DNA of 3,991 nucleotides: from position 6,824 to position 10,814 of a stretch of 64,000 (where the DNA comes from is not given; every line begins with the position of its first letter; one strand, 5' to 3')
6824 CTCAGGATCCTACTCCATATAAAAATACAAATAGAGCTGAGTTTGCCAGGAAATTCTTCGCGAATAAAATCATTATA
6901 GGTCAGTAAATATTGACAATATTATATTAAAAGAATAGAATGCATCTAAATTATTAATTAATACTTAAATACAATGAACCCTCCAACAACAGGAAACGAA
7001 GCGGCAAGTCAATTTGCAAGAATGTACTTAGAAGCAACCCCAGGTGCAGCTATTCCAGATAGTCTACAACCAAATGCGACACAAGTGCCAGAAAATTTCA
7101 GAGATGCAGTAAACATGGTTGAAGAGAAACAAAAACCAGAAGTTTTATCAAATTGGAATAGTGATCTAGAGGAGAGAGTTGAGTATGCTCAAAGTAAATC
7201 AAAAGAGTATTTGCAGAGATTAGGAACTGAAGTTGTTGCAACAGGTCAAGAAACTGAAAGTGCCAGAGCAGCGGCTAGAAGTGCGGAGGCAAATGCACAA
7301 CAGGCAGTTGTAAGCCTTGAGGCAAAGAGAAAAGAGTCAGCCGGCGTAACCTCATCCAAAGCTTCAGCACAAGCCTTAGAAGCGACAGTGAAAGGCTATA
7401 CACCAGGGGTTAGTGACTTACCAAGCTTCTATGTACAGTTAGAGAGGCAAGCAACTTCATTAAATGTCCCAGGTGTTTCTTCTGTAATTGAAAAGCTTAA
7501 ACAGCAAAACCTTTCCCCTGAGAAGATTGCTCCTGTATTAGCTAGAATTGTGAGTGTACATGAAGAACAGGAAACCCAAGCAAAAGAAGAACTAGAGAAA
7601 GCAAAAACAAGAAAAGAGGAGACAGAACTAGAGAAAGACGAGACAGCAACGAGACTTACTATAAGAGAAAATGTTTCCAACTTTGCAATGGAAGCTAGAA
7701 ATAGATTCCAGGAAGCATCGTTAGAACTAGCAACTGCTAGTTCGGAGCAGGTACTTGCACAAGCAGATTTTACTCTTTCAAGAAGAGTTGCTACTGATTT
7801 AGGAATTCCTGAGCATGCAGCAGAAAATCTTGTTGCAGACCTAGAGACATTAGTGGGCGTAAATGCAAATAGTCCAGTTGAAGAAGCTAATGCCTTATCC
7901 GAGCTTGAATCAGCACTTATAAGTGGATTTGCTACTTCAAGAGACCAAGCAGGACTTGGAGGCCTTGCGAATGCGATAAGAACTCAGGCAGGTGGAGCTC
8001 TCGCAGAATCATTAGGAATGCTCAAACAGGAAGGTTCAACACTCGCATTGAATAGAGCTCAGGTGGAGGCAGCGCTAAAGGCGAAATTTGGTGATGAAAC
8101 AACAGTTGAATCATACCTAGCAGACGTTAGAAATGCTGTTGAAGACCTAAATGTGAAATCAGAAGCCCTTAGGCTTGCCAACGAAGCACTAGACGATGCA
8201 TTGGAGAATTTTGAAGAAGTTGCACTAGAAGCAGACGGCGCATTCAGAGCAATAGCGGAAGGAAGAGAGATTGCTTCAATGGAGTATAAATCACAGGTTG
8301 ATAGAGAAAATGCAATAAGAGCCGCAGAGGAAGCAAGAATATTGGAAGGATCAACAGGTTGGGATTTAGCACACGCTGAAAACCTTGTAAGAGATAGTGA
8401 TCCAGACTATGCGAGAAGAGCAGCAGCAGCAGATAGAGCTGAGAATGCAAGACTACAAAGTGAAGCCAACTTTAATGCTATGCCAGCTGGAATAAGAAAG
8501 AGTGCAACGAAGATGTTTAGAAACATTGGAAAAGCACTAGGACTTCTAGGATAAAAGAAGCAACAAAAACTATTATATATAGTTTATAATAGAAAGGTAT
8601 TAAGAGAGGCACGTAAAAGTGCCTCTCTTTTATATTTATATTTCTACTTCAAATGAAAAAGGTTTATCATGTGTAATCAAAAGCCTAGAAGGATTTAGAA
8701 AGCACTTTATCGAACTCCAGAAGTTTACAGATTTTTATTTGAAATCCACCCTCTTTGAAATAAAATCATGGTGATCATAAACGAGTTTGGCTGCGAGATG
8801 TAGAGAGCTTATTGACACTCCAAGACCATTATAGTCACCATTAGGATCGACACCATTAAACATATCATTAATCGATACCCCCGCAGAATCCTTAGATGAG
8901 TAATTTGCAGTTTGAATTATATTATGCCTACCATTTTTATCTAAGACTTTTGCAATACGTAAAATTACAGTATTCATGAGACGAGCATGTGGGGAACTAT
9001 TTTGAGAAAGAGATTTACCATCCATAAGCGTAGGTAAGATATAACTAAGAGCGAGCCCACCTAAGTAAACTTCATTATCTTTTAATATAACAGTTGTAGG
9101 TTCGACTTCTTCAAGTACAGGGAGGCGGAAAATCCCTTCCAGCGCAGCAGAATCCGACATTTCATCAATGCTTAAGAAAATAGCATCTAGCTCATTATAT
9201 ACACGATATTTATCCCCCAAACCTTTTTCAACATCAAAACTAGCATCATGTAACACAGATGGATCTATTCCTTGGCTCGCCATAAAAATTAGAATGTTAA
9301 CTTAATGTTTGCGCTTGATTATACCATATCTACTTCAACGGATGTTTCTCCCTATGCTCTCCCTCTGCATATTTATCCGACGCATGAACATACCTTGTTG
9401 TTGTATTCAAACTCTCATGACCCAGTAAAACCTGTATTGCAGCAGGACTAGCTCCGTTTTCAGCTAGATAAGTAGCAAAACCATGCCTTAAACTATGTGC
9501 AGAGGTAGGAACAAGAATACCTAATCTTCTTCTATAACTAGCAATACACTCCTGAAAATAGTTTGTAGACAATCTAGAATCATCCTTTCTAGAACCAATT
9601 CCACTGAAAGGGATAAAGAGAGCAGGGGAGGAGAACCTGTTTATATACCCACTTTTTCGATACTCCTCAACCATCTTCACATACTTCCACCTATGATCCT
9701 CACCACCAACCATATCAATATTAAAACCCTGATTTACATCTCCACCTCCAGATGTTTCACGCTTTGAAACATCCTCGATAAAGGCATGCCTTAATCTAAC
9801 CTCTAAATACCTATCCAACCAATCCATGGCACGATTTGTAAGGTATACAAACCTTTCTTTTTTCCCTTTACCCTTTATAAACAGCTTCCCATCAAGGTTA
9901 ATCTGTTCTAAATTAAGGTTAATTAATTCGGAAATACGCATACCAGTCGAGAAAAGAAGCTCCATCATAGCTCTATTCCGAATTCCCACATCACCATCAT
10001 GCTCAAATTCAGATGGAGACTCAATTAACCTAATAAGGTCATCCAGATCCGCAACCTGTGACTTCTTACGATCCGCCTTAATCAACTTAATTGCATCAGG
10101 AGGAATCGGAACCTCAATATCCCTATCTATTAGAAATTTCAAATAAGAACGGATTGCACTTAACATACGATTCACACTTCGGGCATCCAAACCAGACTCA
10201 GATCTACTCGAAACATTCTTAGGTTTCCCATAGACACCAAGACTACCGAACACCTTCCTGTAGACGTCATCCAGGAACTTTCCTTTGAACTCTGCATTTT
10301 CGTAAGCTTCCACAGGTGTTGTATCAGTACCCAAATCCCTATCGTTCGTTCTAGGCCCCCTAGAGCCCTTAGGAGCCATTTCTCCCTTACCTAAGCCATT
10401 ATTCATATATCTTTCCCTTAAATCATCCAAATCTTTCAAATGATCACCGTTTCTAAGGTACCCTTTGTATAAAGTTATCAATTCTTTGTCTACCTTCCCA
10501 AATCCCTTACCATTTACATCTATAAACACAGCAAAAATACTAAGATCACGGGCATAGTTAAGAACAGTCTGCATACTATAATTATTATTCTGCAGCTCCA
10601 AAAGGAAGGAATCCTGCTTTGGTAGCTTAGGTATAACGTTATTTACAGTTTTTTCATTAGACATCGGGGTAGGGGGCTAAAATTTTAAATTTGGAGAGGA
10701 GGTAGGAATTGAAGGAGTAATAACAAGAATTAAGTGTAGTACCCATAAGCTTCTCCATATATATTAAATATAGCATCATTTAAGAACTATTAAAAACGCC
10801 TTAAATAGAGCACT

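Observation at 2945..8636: Compositionally distinct three-gene island encoding very acidic proteins, flanked by a promoter, a terminator and a tyrosine recombinase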

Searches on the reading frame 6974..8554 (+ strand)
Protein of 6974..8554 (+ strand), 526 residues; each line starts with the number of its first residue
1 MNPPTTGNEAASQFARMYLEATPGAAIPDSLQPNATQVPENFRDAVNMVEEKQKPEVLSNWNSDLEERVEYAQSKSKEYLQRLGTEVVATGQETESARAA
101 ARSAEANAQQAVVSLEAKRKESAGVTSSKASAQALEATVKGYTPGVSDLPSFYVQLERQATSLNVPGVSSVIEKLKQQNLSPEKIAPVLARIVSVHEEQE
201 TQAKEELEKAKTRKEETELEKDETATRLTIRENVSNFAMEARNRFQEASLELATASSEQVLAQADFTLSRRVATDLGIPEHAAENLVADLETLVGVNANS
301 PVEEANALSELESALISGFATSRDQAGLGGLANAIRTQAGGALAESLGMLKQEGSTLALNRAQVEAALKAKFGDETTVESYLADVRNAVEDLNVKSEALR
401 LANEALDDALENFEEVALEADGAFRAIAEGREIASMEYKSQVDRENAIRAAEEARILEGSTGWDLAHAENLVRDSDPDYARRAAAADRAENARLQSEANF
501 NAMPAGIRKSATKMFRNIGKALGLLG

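Call 7: search_protein_families(library=pfam, proteins=[window:6974-8554:+], max_evalue=0.01)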
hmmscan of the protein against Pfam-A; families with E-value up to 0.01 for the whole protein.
window:6974-8554:+ (526 aa): 0 families

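Call 9: search_protein_families(library=ncbifam, proteins=[window:6974-8554:+], max_evalue=0.01)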
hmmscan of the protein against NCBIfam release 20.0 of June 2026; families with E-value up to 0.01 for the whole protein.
window:6974-8554:+ (526 aa): 0 families

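Call 11: search_solved_structures(query=window:6974-8554:+, max_evalue=1)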
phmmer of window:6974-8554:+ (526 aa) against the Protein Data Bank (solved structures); distinct sequences matched with E-value up to 1: 0.

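Call 14: find_homologous_proteins(query=window:6974-8554:+, max_evalue=0.001)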
Query window:6974-8554:+ (526 aa): 1 proteins with E <= 0.001 among 8000 candidates.
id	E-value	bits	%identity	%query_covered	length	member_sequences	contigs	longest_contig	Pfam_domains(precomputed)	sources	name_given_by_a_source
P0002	0.0e+0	1078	100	100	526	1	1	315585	-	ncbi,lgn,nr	ncbi:hypothetical protein HYV12_00730 [Candidatus Dojkabacteria bacterium]|nr:hypothetical protein [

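Call 19: search_protein_families(library=phrogs, proteins=[window:6974-8554:+], max_evalue=0.01)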
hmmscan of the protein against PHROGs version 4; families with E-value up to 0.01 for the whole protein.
window:6974-8554:+ (526 aa): 0 families

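Call 53: search_solved_structures(query=A3, max_evalue=1)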
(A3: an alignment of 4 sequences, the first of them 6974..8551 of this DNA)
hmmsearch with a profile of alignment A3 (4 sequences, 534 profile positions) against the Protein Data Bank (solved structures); distinct sequences matched with E-value up to 1: 1.
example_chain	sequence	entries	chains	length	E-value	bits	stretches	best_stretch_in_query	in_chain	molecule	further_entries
8p4y_A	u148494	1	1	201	0.0004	22.6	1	327-454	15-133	Protein origami triangle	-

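Call 71: predict_structure(alignment_id=A4)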
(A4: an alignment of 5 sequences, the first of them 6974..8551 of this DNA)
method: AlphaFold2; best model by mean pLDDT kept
length: 526 residues; sequences in the alignment: 5
mean_pLDDT: 56.1   pTM: 0.36
mean pLDDT of the five models: 56.1, 52.4, 50.1, 49.2, 48.9
residues with pLDDT >= 90: 19; 70-90: 114; 50-70: 114; < 50: 279
segments of 3 or more residues with pLDDT < 50: 1-26, 28-62, 255-360, 384-403, 405-407, 412-437, 457-482, 506-511, 513-526
pLDDT, mean of each block of 10 residues (from residue 1): 38 45 43 40 39 41 49 60 68 81 89 91 85 82 74 80 64 72 77 85 90 85 74 68 59 47 44 42 45 36 39 45 44 38 42 42 54 53 48 45 46 46 44 47 59 50 42 43 53 61 49 44 40
secondary structure, 60 per line:
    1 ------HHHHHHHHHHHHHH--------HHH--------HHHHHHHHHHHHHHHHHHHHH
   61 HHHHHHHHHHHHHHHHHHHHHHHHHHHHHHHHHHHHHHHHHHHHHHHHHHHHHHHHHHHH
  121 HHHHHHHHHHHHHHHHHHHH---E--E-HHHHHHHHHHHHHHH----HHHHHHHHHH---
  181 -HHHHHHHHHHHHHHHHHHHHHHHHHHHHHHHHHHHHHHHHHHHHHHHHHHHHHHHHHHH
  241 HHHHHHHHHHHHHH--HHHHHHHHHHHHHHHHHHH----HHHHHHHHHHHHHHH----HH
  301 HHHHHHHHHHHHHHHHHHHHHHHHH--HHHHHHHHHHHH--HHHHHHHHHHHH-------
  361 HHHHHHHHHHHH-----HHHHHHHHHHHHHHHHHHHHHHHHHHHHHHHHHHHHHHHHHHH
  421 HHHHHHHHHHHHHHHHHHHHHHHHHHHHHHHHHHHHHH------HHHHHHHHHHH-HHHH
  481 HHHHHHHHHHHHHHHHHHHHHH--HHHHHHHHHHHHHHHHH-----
elements in order: H7-20 H40-140 H149-163 H168-177 H182-254 H257-275 H280-294 H299-325 H328-339 H342-353 H361-372 H378-458 H465-475 H477-502 H505-521

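Call 74: fold_search(model_id=the predicted structure, library=pdb)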
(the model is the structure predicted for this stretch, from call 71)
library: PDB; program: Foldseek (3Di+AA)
matches with E <= 10: 452; with E <= 0.001: 0
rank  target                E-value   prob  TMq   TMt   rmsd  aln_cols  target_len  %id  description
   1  8f7n                  3.9e-02  0.93  0.19  0.27  23.3       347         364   15  Crystal structure of chemoreceptor McpZ ligand sensing domain (released 2023-07-05)
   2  6ixf_B                7.2e-02  0.57  0.11  0.22  28.4       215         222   13  Crystal structure of SeMet apo SH3BP5 (P41) (released 2019-03-20)
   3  6ixf_A                7.6e-02  0.57  0.12  0.24  27.5       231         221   15  Crystal structure of SeMet apo SH3BP5 (P41) (released 2019-03-20)
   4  9hmx_A                1.1e-01  0.97  0.21  0.46  10.2       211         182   18  Structure of SteB-RipA complex from Mycobacterium tuberculosis (released 2025-07-30)
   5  6ewy                  1.1e-01  0.96  0.21  0.44  11.8       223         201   17  RipA Peptidoglycan hydrolase (Rv1477, Mycobacterium tuberculosis) N-terminal domain (released 2018-05-02)
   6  9a65_B                1.2e-01  0.54  0.17  0.14  38.6       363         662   14  Integrative model of YVAQ-MCPB by crosslinking MS and deep learning (released 2024-09-18)
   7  6h2f_F                1.3e-01  0.51  0.15  0.22  30.6       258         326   12  Structure of the pre-pore AhlB of the tripartite alpha-pore forming toxin, AHL, from Aeromonas hydrophila. (released 2019-07-10)
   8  8bwy_B                1.7e-01  0.51  0.18  0.03  21.5       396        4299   14  In situ outer dynein arm from Chlamydomonas reinhardtii in a pre-power stroke state (released 2023-05-10)
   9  8glv_Fm               1.9e-01  0.28  0.14  0.03  35.6       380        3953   15  96-nm repeat unit of doublet microtubules from Chlamydomonas reinhardtii flagella (released 2023-05-31)
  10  7a0g_BBB              2.0e-01  0.54  0.16  0.24  30.9       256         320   16  Structure of the SmhB pore of the tripartite alpha-pore forming toxin, Smh, from Serratia marcescens. (released 2021-03-31)
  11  3vkg_B                2.2e-01  0.82  0.17  0.04  11.6       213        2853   15  X-ray structure of an MTBD truncation mutant of dynein motor domain (released 2012-03-14)
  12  9fqr_K2               2.2e-01  0.77  0.21  0.05  21.0       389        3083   12  96-nm repeat of axonemal doublet microtubules from bovine sperm (released 2025-03-26)
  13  6grj_D                2.3e-01  0.38  0.14  0.21  30.4       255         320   14  Structure of the AhlB pore of the tripartite alpha-pore forming toxin, AHL, from Aeromonas hydrophila. (released 2019-07-03)
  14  8snb_1E               2.4e-01  0.20  0.16  0.19  49.5       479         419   13  atomic model of sea urchin sperm doublet microtubule (48-nm periodicity) (released 2023-06-28)
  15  8glv_Kg               2.8e-01  0.44  0.14  0.02  38.0       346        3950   14  96-nm repeat unit of doublet microtubules from Chlamydomonas reinhardtii flagella (released 2023-05-31)
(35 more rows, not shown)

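Call 92: search_protein_families(library=padloc, proteins=[window:6974-8554:+], max_evalue=0.01)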
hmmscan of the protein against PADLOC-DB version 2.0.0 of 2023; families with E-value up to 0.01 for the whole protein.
window:6974-8554:+ (526 aa): 0 families

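Call 115: search_dna_similar(query=window:6974-8551:+, collection=phages, mode=protein, max_evalue=0.01, max_rows=5)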
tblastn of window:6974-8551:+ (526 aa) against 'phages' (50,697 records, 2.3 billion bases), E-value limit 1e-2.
No match.

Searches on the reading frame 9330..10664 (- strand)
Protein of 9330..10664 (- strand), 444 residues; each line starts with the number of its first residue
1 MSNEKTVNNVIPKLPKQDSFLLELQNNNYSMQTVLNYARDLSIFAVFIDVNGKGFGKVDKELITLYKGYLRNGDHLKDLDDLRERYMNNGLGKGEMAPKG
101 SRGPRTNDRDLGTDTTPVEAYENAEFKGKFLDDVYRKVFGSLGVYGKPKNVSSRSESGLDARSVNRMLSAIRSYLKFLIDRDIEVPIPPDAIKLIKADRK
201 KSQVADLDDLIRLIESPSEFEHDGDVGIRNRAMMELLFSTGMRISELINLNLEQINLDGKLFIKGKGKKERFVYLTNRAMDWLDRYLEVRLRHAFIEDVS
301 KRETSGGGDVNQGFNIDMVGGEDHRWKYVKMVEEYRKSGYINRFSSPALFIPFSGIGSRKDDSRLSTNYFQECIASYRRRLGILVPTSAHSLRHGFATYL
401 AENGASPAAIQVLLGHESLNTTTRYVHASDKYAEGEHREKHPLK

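Call 7: search_protein_families(library=pfam, proteins=[window:9330-10664:-], max_evalue=0.01)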
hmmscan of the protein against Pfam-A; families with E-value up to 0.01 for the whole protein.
window:9330-10664:- (444 aa): 2 families
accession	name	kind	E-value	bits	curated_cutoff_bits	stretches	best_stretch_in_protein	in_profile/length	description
PF00589.27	Phage_integrase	-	4.5e-34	118.1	27.1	1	224-430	18-170/172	Phage integrase family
PF02899.23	Phage_int_SAM_1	-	5.2e-10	39.9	22.3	1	152-181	53-82/83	Phage integrase, N-terminal SAM-like domain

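Call 9: search_protein_families(library=ncbifam, proteins=[window:9330-10664:-], max_evalue=0.01)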
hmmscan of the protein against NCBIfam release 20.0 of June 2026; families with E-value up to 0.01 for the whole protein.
window:9330-10664:- (444 aa): 12 families
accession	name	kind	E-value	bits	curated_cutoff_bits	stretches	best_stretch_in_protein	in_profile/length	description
TIGR02225.1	recomb_XerD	equivalog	1.6e-51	175.4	329.6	2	151-293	50-190/290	site-specific tyrosine recombinase XerD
TIGR02224.1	recomb_XerC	equivalog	2.7e-51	174.7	335.15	2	151-290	53-191/295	tyrosine recombinase XerC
NF001399.0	PRK00283.1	subfamily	2.4e-46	158.3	279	1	151-443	60-298/300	tyrosine recombinase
NF040815.2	recomb_XerA_Arch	equivalog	1.2e-40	139.8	220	2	156-290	52-175/263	site-specific tyrosine recombinase/integron integrase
NF002331.0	PRK01287.1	subfamily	1.9e-34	119.3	371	2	159-291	95-228/365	site-specific tyrosine recombinase XerC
NF003462.0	PRK05084.1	equivalog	4.3e-26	91.5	267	2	228-293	195-261/360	tyrosine recombinase XerS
TIGR02249.1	integrase_gron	subfamily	1.8e-18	67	265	2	365-434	237-306/315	integron integrase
NF011946.0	PRK15417.1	equivalog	1.1e-11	44.5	435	1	230-428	133-315/337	integron integrase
NF007371.0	PRK09871.1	subfamily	1.1e-09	38.1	222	1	361-428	107-174/198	tyrosine-type DNA invertase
NF040693.1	recomb_GmtY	equivalog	3.9e-08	33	340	1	350-430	349-434/441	gamma-mobile-trio recombinase GmtY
NF007370.0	PRK09870.1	subfamily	3.5e-07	30.1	221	0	358-427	110-178/200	tyrosine-type DNA invertase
NF041502.1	integrase_1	equivalog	0.002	16.9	350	1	370-433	302-365/484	site-specific integrase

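Call 77: find_related_loci(query=A5, collection=metagenome_contigs, flank=10000)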
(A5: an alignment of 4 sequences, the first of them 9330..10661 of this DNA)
Query A5 (443 aa) in metagenome_contigs; peptide patterns used: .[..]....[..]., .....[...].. (x = any residue, [..] = any of these).
254 stretches matched a pattern; 15 encode a relative of the query (tblastn E <= 1e-3); 15 distinct loci.
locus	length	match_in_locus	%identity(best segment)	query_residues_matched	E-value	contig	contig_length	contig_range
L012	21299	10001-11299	76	4-443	0e+0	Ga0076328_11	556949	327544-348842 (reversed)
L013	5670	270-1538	67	7-443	0e+0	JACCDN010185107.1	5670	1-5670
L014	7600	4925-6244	64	11-443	0e+0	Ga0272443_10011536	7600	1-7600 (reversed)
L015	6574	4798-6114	64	11-442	0e+0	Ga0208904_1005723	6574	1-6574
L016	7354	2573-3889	64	11-442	0e+0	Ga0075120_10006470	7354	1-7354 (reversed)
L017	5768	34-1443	53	4-443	1e-163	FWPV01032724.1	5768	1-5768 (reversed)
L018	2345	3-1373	54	16-443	7e-174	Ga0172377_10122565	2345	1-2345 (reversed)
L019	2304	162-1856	45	3-443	4e-148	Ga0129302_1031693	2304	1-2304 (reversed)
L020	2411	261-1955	45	3-443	1e-147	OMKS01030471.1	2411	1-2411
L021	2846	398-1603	49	12-443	3e-130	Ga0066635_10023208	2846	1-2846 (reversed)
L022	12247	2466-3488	44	12-442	3e-101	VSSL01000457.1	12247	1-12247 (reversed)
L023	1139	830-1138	57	10-112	1e-31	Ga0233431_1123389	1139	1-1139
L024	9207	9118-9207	83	10-39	6e-11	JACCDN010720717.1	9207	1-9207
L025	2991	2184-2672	25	225-442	7e-9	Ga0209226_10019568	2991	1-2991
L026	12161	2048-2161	45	389-426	6e-5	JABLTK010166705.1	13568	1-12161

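Call 81: search_protein_families(library=pfam, proteins=[L012:18730-19221:-, L012:13377-18728:-, L012:12907-13350:-, L012:11348-12895:+, L016:3902-4327:-, L016:4350-6269:-, L017:1449-1895:-, L017:1898-5767:-, L022:3532-5016:-, L022:5181-7091:-], max_evalue=0.01)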
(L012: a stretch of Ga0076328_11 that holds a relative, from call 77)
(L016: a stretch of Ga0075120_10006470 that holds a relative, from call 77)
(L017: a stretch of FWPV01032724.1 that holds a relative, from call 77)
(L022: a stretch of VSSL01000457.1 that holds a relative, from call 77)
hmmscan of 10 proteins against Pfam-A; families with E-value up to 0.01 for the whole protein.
L012:18730-19221:- (163 aa): 0 families

L012:13377-18728:- (1783 aa): 0 families

L012:12907-13350:- (147 aa): 1 family
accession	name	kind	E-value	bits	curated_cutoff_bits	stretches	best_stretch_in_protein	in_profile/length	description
PF14701.12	hDGE_amylase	-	0.002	17.7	27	1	3-142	156-294/439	Glycogen debranching enzyme, glucanotransferase domain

L012:11348-12895:+ (515 aa): 0 families

L016:3902-4327:- (141 aa): 0 families

L016:4350-6269:- (639 aa): 0 families

L017:1449-1895:- (148 aa): 0 families

L017:1898-5767:- (1289 aa): 0 families

L022:3532-5016:- (494 aa): 3 families
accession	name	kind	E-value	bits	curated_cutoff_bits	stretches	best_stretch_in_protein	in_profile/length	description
PF09180.16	ProRS-C_1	-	3.4e-22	78.8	31.5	1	426-494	1-71/71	Prolyl-tRNA synthetase, C-terminal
PF00587.30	tRNA-synt_2b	-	4.7e-21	76.1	29.3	1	115-284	6-176/179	tRNA synthetase class II core domain (G, H, P, S and T)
PF03129.25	HGTP_anticodon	-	1.9e-19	70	21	1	303-398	1-92/94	Anticodon binding domain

L022:5181-7091:- (636 aa): 6 families
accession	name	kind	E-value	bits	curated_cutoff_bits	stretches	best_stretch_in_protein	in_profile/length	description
PF13328.12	HD_4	-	1.3e-42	145.6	27.2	1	28-174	1-151/156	HD domain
PF04607.23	RelA_SpoT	-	8.8e-29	100.5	27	1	239-357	1-111/113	Region found in RelA / SpoT proteins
PF02824.27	TGS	-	1.2e-23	83.3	22.2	1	393-452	1-60/60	TGS domain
PF01966.28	HD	-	4.4e-08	33.8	22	1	47-147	1-116/116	HD domain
PF19296.4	RelA_AH_RIS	-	0.00051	20.6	23.8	0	471-562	8-95/185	RelA/SpoT, AH and RIS domains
PF02597.26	ThiS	-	0.0019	19.2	22.5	0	425-452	41-71/76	ThiS family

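Call 92: search_protein_families(library=padloc, proteins=[L012:13377-18728:-, L012:12907-13350:-, L012:11348-12895:+], max_evalue=0.01)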
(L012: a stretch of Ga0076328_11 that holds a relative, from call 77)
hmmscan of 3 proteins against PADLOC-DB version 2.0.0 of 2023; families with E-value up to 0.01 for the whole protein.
L012:13377-18728:- (1783 aa): 0 families

L012:12907-13350:- (147 aa): 2 families
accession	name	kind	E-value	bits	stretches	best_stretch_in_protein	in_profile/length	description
PDLC00349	PtuB1|PtuB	-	0.001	17.1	1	7-88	174-253/260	Unknown function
PDLC01930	CARF7--CARF_DUF2103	-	0.0049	14.2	1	3-108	214-314/353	-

L012:11348-12895:+ (515 aa): 0 families

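Call 93: search_protein_families(library=pfam, proteins=[L012:19383-20162:+, L012:20155-20934:+, L016:6376-7353:+, L012:8738-9553:+], max_evalue=0.001)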
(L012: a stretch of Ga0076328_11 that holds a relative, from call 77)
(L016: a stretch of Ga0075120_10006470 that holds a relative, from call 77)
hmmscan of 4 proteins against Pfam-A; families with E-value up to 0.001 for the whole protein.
L012:19383-20162:+ (259 aa): 3 families
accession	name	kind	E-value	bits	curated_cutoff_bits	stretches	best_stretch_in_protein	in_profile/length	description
PF00535.33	Glycos_transf_2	-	3.8e-25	89.2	23.3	1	5-175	1-167/168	Glycosyl transferase family 2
PF13641.12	Glyco_tranf_2_3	-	1.4e-10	42.1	27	1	4-96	3-97/230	Glycosyltransferase like family 2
PF10111.15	Glyco_tranf_2_2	-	6.6e-08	32.8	27.3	1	5-115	1-116/276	Glycosyltransferase like family 2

L012:20155-20934:+ (259 aa): 0 families

L016:6376-7353:+ (326 aa): 0 families

L012:8738-9553:+ (271 aa): 0 families
